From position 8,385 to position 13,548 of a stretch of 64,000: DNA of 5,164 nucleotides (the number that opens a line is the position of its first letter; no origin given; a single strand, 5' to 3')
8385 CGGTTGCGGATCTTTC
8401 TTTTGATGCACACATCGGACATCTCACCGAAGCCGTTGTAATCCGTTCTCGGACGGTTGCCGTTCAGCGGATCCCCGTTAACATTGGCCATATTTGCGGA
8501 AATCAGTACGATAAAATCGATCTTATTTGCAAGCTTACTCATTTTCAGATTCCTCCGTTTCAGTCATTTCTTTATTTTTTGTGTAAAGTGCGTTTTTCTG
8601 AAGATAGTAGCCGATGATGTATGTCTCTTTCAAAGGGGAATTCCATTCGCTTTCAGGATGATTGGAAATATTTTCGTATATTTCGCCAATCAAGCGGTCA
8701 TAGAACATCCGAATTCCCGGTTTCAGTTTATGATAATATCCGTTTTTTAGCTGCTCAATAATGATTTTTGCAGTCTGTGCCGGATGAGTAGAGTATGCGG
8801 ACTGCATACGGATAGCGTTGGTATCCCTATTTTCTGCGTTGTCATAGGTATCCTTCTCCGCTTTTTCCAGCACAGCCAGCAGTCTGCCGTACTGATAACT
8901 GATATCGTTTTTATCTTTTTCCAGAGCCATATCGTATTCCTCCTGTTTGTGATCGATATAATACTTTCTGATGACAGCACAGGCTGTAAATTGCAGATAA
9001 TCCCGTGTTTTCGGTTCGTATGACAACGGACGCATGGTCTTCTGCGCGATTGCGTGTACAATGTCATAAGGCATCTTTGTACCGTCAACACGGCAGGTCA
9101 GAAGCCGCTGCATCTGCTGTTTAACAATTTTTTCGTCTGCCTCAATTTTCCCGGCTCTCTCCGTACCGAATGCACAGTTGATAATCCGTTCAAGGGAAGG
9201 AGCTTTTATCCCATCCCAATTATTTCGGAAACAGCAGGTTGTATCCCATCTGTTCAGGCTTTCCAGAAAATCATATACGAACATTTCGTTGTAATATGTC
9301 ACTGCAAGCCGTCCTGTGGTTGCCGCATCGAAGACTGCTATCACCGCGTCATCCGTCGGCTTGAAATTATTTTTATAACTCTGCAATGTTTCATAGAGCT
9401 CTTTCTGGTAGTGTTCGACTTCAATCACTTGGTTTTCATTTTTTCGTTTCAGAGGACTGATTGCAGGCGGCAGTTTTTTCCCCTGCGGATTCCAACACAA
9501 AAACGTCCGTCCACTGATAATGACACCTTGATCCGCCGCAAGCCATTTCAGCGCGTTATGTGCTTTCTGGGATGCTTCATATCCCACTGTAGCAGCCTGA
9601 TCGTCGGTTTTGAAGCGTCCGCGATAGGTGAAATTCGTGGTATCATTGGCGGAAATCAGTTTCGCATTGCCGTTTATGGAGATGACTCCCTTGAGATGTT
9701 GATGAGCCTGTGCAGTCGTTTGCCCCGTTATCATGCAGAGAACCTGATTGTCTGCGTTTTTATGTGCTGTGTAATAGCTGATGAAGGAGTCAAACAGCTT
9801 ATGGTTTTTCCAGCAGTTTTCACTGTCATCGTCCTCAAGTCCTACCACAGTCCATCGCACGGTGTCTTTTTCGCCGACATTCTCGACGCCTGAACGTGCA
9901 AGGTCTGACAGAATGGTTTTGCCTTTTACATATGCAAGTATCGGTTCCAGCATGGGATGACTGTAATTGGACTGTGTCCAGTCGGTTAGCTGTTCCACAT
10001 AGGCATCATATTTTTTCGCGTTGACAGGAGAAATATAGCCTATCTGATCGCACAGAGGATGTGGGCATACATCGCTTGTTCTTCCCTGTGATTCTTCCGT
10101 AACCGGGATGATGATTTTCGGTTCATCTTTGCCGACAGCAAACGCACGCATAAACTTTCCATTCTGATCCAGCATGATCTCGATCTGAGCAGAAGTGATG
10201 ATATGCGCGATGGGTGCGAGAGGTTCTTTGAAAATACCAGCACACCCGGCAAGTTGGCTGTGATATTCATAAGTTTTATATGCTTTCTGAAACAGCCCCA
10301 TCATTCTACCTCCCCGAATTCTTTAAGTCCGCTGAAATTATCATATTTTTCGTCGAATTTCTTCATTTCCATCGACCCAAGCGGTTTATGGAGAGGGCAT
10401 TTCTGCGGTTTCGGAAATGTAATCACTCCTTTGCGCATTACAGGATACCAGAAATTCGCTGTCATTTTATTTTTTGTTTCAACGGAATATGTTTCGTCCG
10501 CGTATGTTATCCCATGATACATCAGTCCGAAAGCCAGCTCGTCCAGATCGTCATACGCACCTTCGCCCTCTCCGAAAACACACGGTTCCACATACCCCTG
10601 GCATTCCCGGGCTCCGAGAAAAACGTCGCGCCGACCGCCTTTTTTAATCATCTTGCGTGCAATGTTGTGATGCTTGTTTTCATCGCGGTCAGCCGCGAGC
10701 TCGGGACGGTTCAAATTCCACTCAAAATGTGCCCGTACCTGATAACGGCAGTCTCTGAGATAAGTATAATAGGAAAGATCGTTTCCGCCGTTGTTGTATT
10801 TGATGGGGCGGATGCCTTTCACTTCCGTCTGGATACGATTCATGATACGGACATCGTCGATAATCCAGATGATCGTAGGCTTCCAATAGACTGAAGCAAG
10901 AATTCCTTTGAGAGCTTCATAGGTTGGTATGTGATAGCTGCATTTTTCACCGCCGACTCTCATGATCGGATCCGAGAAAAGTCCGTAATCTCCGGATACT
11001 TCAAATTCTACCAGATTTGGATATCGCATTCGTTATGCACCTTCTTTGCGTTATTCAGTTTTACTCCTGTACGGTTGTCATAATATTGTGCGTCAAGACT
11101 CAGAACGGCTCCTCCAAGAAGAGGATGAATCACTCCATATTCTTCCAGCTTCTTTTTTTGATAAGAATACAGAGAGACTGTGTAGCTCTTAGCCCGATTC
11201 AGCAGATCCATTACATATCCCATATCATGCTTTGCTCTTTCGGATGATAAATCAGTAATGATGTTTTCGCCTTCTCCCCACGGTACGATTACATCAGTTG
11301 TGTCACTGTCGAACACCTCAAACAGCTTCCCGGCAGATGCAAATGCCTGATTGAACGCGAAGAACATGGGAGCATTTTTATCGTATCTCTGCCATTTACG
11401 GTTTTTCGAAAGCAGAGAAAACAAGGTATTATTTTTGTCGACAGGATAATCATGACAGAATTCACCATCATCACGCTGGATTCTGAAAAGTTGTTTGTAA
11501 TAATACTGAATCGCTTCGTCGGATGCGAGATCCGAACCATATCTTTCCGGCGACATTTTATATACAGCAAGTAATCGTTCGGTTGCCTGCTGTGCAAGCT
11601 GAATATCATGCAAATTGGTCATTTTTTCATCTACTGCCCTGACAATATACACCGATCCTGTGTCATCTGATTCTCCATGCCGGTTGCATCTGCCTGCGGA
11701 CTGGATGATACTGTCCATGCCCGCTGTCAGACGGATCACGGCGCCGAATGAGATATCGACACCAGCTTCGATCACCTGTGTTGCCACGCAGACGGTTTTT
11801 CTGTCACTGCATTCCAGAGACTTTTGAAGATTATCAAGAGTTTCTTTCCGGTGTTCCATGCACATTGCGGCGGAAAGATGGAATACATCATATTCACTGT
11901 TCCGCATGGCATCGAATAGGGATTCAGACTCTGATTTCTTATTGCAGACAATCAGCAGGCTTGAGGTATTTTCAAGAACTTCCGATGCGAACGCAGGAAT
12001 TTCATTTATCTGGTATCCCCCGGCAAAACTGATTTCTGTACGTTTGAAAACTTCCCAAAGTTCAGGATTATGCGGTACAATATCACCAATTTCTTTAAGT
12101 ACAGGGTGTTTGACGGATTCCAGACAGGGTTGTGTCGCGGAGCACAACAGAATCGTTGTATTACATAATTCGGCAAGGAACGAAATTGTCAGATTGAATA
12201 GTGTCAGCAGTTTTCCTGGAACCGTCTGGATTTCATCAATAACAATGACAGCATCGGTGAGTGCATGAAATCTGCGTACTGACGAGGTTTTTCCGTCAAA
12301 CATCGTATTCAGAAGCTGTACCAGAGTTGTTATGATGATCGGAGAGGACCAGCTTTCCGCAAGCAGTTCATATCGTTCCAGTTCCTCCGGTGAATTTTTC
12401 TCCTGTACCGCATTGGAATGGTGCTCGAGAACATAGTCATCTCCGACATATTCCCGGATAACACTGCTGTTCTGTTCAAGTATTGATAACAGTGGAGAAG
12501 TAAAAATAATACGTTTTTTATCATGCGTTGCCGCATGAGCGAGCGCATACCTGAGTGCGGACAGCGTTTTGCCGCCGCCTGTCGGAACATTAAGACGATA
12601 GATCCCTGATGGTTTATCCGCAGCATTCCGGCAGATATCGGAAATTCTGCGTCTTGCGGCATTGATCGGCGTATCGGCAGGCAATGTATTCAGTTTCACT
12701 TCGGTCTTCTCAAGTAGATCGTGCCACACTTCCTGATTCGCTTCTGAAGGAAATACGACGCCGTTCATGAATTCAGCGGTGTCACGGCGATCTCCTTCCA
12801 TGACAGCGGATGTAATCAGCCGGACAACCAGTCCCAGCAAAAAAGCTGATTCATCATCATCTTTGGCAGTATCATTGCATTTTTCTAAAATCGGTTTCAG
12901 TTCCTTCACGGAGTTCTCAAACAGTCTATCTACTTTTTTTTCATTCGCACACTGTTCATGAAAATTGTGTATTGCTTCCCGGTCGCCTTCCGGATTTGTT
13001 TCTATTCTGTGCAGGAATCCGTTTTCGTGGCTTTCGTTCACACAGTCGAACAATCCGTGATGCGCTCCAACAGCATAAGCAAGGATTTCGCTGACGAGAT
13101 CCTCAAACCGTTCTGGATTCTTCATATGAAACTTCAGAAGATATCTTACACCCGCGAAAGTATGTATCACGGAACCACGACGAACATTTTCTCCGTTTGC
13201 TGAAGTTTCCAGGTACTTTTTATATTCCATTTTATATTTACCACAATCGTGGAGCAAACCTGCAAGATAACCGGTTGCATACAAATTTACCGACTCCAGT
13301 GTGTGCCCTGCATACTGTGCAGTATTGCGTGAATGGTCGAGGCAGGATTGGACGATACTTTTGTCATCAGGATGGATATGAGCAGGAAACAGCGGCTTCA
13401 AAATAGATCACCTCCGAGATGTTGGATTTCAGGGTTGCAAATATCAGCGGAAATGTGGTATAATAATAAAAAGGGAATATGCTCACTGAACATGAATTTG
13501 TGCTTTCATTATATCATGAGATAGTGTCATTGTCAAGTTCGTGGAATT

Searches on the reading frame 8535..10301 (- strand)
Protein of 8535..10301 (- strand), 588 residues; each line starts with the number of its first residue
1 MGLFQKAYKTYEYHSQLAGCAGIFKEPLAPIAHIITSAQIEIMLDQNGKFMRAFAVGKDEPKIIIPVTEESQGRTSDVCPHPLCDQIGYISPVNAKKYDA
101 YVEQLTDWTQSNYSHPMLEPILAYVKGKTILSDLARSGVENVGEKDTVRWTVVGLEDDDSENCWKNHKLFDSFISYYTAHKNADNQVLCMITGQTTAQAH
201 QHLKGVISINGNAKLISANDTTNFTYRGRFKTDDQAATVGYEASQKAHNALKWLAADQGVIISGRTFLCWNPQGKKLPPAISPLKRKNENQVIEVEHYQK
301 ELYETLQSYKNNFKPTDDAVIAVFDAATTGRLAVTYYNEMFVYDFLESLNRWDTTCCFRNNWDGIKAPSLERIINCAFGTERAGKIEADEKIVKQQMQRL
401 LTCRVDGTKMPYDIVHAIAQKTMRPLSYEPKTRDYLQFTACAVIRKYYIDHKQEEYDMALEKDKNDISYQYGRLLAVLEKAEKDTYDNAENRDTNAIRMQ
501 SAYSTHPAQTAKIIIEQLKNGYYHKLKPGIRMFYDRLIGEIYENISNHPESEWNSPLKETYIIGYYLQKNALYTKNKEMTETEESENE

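Call 9: search_protein_families(library=padloc, proteins=[window:8535-10301:-], max_evalue=0.001)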
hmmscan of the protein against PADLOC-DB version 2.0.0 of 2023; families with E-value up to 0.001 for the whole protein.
window:8535-10301:- (588 aa): 4 families
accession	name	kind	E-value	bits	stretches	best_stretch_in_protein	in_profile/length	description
PDLC01647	Cas8c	-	9e-127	422.1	1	25-573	11-525/525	CAS-I-C; effector_LS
PDLC01370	Cas8c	-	1e-113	378.9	1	5-574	2-537/537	CAS-I-C; effector_LS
PDLC00970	Cas8c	-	1.3e-97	325.8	1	5-578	2-586/588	"CRISPR-associated protein Cas8c/Csd1, subtype I-C/DVULG"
PDLC01255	Cas8c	-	1e-93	313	1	26-578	17-526/527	CAS-I-C; effector_LS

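Call 10: search_protein_families(library=pfam, proteins=[window:8535-10301:-], max_evalue=0.00001)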
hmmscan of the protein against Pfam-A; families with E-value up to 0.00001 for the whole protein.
window:8535-10301:- (588 aa): 1 family
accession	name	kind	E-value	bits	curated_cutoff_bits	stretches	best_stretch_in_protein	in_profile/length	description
PF09709.15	Cas_Csd1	-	1.2e-114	384.5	27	1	21-573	14-559/559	CRISPR-associated protein (Cas_Csd1)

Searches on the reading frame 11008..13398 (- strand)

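Call 9: search_protein_families(library=padloc, proteins=[window:11008-13398:-], max_evalue=0.001)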
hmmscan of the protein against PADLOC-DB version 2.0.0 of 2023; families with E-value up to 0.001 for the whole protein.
window:11008-13398:- (796 aa): 33 families (the best 25 are shown)
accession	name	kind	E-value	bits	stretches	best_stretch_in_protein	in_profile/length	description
PDLC01765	Cas3c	-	8.3e-183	607.6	1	6-785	15-601/612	-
PDLC01766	Cas3c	-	6.4e-156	519.2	1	4-782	327-1001/1009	-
PDLC01759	Cas3b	-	2.7e-103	345.1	1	18-785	10-707/711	-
PDLC02082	Cas3b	-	9.7e-93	309.9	1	34-616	30-594/734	-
PDLC01763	Cas3b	-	1.7e-87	292.9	1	20-702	20-685/762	-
PDLC01710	Cas3a1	-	1.4e-58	197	1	246-641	204-610/745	Cas3_1_CAS-I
PDLC01758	Cas3b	-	7.2e-51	171.5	1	48-636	76-660/797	-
PDLC01764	Cas3b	-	2e-47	160.3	1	257-637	281-670/844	-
PDLC01762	Cas3b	-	5.4e-42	142.3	1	38-597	43-559/692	-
PDLC01761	Cas3b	-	1.1e-41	141.3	1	37-620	40-576/705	-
PDLC01252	Cas3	-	3.2e-40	136.5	1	270-608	5-320/324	CAS-I; effector_G3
PDLC00938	Cas3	-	4.5e-38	129.4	1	270-607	5-353/358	CRISPR-associated helicase Cas3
PDLC01757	Cas3b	-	1.8e-35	120.6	1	44-624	41-536/676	-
PDLC01767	Cas3e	-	1.3e-30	104.5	1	11-592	38-534/680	-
PDLC01770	Cas3g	-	6.1e-29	99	1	269-620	31-385/733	-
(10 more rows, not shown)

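Call 10: search_protein_families(library=pfam, proteins=[window:11008-13398:-], max_evalue=0.00001)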
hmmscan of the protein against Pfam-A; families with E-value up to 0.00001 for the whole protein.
window:11008-13398:- (796 aa): 4 families
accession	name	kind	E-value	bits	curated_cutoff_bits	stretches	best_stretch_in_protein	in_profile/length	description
PF22590.2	Cas3-like_C_2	-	6e-18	65.5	27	1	479-575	3-105/106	CRISPR-associated nuclease/helicase Cas3, C-terminal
PF00270.35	DEAD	-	6e-12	46.1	26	1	270-424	20-161/167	DEAD/DEAH box helicase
PF00271.37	Helicase_C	-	4.9e-09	36.9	23.5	1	476-575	13-110/110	Helicase conserved C-terminal domain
PF04851.21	ResIII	-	2.7e-07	31.1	22.5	1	256-390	16-134/164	Type III restriction enzyme, res subunit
